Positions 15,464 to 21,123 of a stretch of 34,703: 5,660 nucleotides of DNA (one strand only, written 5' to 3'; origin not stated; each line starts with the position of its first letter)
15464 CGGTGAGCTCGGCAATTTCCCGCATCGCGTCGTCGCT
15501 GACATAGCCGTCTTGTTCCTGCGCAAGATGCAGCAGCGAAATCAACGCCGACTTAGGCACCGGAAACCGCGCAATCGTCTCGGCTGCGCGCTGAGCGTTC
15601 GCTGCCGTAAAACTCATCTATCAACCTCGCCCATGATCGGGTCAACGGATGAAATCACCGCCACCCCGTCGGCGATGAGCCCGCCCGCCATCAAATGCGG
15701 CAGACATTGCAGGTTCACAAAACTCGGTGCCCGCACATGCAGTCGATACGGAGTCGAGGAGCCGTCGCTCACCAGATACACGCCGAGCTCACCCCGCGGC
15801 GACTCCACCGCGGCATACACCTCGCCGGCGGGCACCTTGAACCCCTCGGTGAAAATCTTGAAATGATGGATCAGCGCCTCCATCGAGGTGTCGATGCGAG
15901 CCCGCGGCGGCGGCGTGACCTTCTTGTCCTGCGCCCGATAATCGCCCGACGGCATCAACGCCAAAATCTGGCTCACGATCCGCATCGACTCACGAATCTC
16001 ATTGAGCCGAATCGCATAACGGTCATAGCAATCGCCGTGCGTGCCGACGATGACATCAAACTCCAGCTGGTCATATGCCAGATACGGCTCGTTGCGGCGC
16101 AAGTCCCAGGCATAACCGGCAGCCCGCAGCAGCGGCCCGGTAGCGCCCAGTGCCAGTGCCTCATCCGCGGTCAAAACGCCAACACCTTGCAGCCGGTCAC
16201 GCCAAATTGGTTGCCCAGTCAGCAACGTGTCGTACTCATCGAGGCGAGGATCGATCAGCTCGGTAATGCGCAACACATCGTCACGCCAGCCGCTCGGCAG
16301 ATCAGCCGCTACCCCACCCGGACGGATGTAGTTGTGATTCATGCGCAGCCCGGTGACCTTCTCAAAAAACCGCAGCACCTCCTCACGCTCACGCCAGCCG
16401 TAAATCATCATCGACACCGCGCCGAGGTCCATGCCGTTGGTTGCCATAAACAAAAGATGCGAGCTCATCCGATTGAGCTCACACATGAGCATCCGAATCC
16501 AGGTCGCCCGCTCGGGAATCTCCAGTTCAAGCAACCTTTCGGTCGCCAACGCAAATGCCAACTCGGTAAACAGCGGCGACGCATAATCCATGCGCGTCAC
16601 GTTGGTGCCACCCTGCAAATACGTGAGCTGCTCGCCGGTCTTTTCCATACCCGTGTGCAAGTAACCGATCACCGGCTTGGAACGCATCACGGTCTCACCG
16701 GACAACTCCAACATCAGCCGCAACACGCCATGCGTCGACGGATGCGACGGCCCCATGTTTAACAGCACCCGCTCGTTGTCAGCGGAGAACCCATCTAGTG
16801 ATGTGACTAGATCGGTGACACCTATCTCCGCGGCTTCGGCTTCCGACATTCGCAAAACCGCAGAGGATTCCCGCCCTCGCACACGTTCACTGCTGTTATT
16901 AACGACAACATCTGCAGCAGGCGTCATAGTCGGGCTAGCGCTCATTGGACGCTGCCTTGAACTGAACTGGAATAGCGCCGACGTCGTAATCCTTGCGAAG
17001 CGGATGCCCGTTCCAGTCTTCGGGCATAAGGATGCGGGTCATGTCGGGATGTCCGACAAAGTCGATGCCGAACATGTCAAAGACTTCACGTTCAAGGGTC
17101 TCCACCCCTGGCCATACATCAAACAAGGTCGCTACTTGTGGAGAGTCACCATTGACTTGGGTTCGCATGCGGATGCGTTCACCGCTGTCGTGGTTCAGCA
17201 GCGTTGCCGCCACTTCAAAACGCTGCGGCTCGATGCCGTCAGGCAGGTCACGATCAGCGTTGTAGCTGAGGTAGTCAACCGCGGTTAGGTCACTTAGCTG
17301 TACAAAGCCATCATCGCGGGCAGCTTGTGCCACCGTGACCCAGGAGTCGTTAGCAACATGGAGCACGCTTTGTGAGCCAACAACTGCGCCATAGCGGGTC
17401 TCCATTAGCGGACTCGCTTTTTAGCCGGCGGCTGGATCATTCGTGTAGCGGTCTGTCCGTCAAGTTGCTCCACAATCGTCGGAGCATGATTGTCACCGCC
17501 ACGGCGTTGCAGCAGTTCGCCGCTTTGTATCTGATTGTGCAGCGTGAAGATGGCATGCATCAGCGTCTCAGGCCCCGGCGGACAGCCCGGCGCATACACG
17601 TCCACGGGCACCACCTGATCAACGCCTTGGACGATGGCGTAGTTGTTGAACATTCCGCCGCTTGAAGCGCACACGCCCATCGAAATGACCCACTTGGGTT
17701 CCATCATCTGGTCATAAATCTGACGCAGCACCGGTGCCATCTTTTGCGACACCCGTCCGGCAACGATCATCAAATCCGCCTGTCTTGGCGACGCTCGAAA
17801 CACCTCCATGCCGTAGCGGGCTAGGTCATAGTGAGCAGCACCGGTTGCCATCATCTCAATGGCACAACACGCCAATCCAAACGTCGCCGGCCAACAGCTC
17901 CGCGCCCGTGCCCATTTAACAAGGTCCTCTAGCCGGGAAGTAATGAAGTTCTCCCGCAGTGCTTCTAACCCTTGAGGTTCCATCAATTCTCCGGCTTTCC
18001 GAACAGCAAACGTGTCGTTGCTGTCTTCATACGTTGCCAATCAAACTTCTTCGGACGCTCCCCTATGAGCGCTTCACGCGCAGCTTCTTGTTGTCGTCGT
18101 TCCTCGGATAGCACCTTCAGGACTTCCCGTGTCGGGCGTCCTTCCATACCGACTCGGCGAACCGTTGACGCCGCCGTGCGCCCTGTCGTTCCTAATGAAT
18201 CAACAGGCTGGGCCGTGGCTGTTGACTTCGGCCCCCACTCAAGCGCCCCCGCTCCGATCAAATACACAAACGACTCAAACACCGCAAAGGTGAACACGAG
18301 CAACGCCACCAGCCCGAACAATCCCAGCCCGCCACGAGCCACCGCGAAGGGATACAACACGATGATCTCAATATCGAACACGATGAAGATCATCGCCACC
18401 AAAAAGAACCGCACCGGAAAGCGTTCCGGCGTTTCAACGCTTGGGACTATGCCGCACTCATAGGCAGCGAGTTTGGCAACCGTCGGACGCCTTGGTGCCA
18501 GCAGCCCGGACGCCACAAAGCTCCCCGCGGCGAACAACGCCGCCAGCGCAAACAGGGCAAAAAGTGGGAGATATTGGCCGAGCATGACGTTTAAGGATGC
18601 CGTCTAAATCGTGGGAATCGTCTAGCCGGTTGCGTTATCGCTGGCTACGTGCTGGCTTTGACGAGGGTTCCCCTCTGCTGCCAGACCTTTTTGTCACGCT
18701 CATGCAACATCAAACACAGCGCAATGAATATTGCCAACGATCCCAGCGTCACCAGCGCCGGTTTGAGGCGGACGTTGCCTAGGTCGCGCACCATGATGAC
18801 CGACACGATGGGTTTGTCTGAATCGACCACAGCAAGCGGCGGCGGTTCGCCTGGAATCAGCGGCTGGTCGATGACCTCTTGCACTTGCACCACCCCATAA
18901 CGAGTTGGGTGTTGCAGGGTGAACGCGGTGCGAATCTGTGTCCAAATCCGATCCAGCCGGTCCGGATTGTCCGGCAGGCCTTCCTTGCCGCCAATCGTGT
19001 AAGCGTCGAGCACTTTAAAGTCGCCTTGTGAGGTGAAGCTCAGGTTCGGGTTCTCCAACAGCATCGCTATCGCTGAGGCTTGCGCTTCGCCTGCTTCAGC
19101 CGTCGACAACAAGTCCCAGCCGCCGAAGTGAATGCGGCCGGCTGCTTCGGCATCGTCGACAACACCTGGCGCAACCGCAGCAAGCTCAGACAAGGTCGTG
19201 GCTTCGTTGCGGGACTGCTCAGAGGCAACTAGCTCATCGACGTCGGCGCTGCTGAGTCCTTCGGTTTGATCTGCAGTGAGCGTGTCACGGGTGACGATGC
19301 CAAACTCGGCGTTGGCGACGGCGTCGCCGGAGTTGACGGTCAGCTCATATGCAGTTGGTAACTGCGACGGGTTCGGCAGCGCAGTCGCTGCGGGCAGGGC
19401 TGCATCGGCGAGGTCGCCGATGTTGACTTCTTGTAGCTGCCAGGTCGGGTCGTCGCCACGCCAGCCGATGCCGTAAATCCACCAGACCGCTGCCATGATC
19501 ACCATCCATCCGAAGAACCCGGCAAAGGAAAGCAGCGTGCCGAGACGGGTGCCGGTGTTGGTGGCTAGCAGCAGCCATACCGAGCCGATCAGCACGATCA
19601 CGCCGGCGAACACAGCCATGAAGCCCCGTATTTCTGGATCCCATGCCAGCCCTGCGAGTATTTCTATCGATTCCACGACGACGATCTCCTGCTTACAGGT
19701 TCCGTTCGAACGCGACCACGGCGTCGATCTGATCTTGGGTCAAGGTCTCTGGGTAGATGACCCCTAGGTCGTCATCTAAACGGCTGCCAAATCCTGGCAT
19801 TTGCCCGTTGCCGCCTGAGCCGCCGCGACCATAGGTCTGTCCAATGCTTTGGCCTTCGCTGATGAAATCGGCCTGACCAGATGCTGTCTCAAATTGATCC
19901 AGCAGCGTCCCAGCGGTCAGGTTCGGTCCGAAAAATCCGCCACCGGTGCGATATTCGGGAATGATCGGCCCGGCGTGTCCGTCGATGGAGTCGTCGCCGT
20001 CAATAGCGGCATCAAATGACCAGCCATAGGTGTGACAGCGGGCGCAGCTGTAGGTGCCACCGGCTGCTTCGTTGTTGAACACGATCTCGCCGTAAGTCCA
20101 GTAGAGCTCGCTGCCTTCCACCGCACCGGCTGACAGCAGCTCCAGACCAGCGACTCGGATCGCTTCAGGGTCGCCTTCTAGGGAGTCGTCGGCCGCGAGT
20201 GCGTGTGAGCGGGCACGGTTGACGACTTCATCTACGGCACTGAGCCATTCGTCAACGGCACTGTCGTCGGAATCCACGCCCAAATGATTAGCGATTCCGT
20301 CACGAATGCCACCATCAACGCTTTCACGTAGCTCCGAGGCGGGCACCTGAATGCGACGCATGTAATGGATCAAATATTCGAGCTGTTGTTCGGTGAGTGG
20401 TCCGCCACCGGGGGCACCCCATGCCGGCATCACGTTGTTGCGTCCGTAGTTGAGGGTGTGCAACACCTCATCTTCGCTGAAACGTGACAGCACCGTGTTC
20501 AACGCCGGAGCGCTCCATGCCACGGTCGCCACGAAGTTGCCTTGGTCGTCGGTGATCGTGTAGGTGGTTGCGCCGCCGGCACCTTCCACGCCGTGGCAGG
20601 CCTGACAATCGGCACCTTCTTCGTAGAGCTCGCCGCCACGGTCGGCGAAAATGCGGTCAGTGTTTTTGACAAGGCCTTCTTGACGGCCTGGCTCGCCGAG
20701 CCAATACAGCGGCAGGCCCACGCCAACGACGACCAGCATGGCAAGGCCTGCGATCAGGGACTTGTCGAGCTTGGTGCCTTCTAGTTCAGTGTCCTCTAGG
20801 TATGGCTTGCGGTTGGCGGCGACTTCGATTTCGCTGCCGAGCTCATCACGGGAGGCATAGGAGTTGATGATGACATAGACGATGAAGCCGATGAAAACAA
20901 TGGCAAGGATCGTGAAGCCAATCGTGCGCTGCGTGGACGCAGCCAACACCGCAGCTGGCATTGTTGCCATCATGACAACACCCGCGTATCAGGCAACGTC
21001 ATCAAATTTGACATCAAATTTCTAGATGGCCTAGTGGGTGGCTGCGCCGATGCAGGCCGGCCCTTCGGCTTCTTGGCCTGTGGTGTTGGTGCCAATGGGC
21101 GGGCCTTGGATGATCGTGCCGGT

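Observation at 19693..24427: Rieske/cytochrome b6-type complex with a translationally coupled cytoplasmic 2[4Fe-4S] ferredoxin and an unknown 3-TM subunit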

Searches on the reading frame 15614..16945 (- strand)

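Call 51: search_protein_families(library=ncbifam, proteins=[window:15614-16945:-], max_evalue=1e-10)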
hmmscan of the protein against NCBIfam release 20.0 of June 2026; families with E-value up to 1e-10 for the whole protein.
window:15614-16945:- (443 aa): 7 families
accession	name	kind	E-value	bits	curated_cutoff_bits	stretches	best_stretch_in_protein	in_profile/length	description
NF004739.1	PRK06075.1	equivalog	4.9e-165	549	360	1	61-443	2-384/384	NADH-quinone oxidoreductase subunit D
TIGR01962.1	NuoD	equivalog_domain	3.5e-163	543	459.35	1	59-443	2-386/386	NADH dehydrogenase (quinone) subunit D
NF009808.0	PRK13292.1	equivalog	4.2e-129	431.7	1156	1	55-443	403-791/791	NADH-quinone oxidoreductase subunit B/C/D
NF008974.0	PRK12322.1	equivalog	3.8e-126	420.9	522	2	58-356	5-304/366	NADH-quinone oxidoreductase subunit D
NF005649.0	PRK07415.1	equivalog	3.6e-118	395.1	583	1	56-443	7-394/394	NAD(P)H-quinone oxidoreductase subunit H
NF008728.0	PRK11742.1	equivalog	8.1e-116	387.7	840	1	54-443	209-598/598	NADH-quinone oxidoreductase subunit C/D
NF040602.1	F420_dehyd_FpoD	exception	1.6e-106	356.5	600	1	57-443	5-372/372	F420H2 dehydrogenase subunit FpoD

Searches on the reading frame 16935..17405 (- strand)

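Call 51: search_protein_families(library=ncbifam, proteins=[window:16935-17405:-], max_evalue=1e-10)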
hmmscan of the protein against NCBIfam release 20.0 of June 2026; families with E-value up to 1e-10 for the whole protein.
window:16935-17405:- (156 aa): 16 families
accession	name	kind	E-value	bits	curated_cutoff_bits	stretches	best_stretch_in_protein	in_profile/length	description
NF005856.0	PRK07785.1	equivalog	4.9e-33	115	224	1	13-152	102-234/246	NADH-quinone oxidoreductase subunit C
TIGR01961.1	NuoC_fam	subfamily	1.2e-32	113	122.45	1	16-142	4-120/122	NADH (or F420H2) dehydrogenase, subunit C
NF004732.0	PRK06074.1-4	equivalog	1.8e-28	99.9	376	1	55-149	109-205/250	NADH-quinone oxidoreductase subunit C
NF009808.0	PRK13292.1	equivalog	1.1e-27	96.3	1156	1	30-145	269-378/791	NADH-quinone oxidoreductase subunit B/C/D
NF004730.0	PRK06074.1-1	equivalog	6.7e-26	91.4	193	1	14-143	31-159/200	NADH-quinone oxidoreductase subunit C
NF004733.0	PRK06074.1-5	equivalog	3.1e-25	89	225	1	13-142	31-151/203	NADH-quinone oxidoreductase subunit C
NF008728.0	PRK11742.1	equivalog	1.2e-24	86.6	840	1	13-145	47-177/598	NADH-quinone oxidoreductase subunit C/D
NF004737.0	PRK06074.2-4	equivalog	2e-24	86.2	144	1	12-144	13-128/150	NADH-quinone oxidoreductase subunit C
NF009141.0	PRK12494.1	equivalog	3.2e-24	85.7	175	1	44-140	66-163/175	NAD(P)H-quinone oxidoreductase subunit J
NF006304.0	PRK08491.1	equivalog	6.7e-24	84.9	228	1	11-141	57-175/263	NADH-quinone oxidoreductase subunit C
NF005832.0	PRK07735.1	equivalog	1.2e-23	84.1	431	1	17-141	311-424/430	NADH-quinone oxidoreductase subunit C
NF004734.0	PRK06074.2-1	equivalog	1.3e-15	57.8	169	1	78-142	86-151/164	NADH-quinone oxidoreductase subunit C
NF004736.0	PRK06074.2-3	equivalog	7.3e-14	51.8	239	1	60-142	76-159/183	NADH-quinone oxidoreductase subunit C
NF004731.0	PRK06074.1-3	equivalog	8.5e-14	51.8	303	1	33-142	50-147/207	NADH-quinone oxidoreductase subunit C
NF040611.1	F420_dehyd_FpoC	exception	3.4e-12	46.6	220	1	56-141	61-147/158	F420H2 dehydrogenase subunit FpoC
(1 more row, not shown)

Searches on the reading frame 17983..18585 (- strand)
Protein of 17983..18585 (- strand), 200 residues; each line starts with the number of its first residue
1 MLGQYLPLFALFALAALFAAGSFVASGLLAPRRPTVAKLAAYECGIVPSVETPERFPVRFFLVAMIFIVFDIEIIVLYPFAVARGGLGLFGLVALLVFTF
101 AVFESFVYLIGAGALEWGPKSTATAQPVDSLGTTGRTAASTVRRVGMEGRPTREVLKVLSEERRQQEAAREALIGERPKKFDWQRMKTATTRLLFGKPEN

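Call 3: search_protein_families(library=pfam, proteins=[window:17983-18585:-], max_evalue=0.01)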
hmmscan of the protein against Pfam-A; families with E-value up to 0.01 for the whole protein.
window:17983-18585:- (200 aa): 1 family
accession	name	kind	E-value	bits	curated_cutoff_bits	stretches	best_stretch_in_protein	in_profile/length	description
PF00507.24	Oxidored_q4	-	6.3e-27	94.1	23.3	1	22-117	4-99/99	NADH-ubiquinone/plastoquinone oxidoreductase, chain 3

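Call 4: search_protein_families(library=ncbifam, proteins=[window:17983-18585:-], max_evalue=0.01)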
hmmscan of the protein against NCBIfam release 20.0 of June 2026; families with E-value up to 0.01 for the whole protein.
window:17983-18585:- (200 aa): 4 families
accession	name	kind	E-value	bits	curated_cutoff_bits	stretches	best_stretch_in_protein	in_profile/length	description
NF005922.0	PRK07928.1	equivalog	3e-34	118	155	1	4-117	3-118/119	NADH-quinone oxidoreductase subunit A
NF006303.0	PRK08489.1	equivalog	1.6e-20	74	145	1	5-117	10-125/129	NAD(P)H-quinone oxidoreductase subunit 3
NF005839.0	PRK07756.1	equivalog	5.3e-20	71.9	163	1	4-117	8-121/122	NADH-quinone oxidoreductase subunit A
NF005022.0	PRK06432.1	equivalog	1.2e-06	28.6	164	1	39-117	71-149/151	NADH dehydrogenase subunit A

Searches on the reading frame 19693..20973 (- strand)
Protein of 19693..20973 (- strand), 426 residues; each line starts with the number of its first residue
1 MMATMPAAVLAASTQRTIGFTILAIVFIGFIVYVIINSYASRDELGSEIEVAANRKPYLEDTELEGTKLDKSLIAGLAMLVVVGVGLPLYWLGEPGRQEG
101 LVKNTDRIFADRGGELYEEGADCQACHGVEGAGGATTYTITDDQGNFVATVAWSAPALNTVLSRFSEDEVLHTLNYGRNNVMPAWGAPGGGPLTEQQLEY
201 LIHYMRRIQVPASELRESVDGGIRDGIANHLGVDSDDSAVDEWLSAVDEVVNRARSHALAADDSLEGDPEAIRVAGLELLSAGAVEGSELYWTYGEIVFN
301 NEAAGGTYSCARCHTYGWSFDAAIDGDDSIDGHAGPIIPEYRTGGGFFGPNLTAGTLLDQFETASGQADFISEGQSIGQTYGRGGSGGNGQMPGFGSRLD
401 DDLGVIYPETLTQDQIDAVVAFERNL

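Call 3: search_protein_families(library=pfam, proteins=[window:19693-20973:-], max_evalue=0.01)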
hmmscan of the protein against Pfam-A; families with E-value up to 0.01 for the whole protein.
window:19693-20973:- (426 aa): 2 families
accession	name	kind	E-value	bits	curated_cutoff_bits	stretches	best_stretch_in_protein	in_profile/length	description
PF00034.26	Cytochrom_C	-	1.4e-09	39.6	21.3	1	111-207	2-88/90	Cytochrome c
PF13442.11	Cytochrome_CBB3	-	1.7e-09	38.3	27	1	110-205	3-68/68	Cytochrome C oxidase, cbb3-type, subunit III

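Call 4: search_protein_families(library=ncbifam, proteins=[window:19693-20973:-], max_evalue=0.01)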
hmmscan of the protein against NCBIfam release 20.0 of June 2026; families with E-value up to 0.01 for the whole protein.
window:19693-20973:- (426 aa): 3 families
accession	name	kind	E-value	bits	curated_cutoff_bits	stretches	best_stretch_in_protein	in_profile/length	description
TIGR00782.1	ccoP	equivalog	4.5e-06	26.2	179.95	1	103-207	196-280/285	cytochrome-c oxidase, cbb3-type subunit III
NF045774.1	cytochro_C551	exception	0.0035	17.3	118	0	154-184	62-91/110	cytochrome c551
NF006911.0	PRK09400.2-2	equivalog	0.0082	16.4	106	0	18-39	60-81/82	preprotein translocase subunit SecE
